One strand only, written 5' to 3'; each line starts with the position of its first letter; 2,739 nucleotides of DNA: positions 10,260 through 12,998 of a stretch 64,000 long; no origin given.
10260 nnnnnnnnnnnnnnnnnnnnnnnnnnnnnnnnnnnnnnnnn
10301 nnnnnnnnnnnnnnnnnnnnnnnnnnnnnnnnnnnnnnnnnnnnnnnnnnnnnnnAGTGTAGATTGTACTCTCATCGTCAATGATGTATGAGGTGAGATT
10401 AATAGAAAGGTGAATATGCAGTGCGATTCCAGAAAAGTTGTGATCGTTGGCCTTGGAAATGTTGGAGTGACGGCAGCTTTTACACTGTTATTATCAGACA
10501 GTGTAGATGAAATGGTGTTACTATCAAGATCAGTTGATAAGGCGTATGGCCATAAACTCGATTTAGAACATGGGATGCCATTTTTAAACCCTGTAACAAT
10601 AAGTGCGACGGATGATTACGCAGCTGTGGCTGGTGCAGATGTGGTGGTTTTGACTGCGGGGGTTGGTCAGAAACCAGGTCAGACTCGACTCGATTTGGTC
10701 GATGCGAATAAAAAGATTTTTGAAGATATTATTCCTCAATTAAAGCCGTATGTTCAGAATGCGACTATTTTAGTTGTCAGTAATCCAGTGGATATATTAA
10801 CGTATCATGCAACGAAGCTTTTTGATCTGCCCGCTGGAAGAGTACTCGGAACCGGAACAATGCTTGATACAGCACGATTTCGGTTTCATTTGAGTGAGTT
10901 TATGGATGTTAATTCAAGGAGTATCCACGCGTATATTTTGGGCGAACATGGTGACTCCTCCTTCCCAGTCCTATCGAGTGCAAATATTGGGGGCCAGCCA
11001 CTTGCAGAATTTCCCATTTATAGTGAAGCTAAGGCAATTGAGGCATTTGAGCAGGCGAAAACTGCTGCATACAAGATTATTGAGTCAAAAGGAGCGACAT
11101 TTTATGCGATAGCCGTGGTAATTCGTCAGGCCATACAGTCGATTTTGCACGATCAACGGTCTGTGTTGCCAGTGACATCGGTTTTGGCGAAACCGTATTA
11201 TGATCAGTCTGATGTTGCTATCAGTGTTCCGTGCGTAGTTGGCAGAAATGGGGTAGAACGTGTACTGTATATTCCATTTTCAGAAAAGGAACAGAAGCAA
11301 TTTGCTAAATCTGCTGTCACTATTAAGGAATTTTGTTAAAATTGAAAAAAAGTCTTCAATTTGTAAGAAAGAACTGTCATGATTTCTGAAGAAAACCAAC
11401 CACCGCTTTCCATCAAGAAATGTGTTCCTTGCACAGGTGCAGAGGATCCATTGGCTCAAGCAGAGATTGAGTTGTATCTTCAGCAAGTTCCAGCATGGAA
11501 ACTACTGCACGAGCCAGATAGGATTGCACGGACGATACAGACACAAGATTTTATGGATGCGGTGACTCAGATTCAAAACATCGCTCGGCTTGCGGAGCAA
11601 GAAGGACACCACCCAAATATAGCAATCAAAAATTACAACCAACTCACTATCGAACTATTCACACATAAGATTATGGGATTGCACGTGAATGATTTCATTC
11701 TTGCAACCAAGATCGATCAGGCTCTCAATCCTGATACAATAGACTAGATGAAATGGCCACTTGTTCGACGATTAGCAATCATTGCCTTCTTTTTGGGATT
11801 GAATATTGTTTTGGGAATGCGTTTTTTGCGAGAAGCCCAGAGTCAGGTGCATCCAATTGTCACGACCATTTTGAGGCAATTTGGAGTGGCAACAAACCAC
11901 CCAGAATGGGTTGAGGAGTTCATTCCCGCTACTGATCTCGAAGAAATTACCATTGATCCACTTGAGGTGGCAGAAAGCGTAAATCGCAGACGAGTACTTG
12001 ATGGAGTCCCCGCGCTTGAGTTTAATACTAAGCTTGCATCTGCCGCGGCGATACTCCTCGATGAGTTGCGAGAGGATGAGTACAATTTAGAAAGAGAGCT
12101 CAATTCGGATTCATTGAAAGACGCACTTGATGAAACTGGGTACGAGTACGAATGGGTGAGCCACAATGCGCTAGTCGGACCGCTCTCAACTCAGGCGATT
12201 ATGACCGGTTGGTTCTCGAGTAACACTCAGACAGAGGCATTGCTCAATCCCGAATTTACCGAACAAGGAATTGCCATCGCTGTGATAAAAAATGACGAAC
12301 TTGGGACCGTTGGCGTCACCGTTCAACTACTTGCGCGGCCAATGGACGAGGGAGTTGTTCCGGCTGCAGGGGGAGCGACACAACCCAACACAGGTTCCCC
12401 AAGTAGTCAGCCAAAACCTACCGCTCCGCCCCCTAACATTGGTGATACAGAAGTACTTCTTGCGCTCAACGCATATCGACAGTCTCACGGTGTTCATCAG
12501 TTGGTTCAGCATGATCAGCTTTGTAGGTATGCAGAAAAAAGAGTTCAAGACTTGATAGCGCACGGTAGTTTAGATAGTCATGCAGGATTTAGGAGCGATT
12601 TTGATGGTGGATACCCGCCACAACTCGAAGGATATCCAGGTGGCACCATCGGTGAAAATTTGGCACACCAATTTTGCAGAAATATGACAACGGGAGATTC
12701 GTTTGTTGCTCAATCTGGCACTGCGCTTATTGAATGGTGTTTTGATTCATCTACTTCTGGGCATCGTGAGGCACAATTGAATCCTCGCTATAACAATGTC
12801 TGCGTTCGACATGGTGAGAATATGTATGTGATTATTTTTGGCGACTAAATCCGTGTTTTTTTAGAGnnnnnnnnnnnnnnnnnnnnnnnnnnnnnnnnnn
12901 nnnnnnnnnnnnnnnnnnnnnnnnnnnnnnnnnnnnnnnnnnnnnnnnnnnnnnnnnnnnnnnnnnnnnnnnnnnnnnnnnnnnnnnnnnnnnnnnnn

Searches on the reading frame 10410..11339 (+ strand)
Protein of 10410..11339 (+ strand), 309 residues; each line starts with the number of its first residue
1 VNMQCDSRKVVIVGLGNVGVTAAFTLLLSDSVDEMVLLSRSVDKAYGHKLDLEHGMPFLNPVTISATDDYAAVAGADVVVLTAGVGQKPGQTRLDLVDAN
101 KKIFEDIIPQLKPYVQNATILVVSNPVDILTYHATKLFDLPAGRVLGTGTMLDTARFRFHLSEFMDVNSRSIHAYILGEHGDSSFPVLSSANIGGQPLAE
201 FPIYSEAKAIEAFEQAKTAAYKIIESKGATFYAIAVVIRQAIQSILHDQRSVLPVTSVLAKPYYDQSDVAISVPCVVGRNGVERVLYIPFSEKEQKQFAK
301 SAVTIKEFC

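Call 65: search_protein_families(library=pfam, proteins=[window:10410-11339:+], max_evalue=0.0001)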
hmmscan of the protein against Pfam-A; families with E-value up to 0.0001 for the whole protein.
window:10410-11339:+ (309 aa): 2 families
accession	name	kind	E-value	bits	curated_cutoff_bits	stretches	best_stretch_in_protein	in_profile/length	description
PF00056.29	Ldh_1_N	-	8.9e-39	133.2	27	1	9-147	2-141/141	lactate/malate dehydrogenase, NAD binding domain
PF02866.23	Ldh_1_C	-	1.6e-34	119.8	22.6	1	150-306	1-164/174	lactate/malate dehydrogenase, alpha/beta C-terminal domain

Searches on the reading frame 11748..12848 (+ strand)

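Call 65: search_protein_families(library=pfam, proteins=[window:11748-12848:+], max_evalue=0.0001)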
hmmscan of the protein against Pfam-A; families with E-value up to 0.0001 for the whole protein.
window:11748-12848:+ (366 aa): 1 family
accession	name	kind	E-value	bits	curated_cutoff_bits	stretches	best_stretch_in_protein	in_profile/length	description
PF00188.32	CAP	-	2.3e-13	51.4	21.1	1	77-183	3-108/117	Cysteine-rich secretory protein family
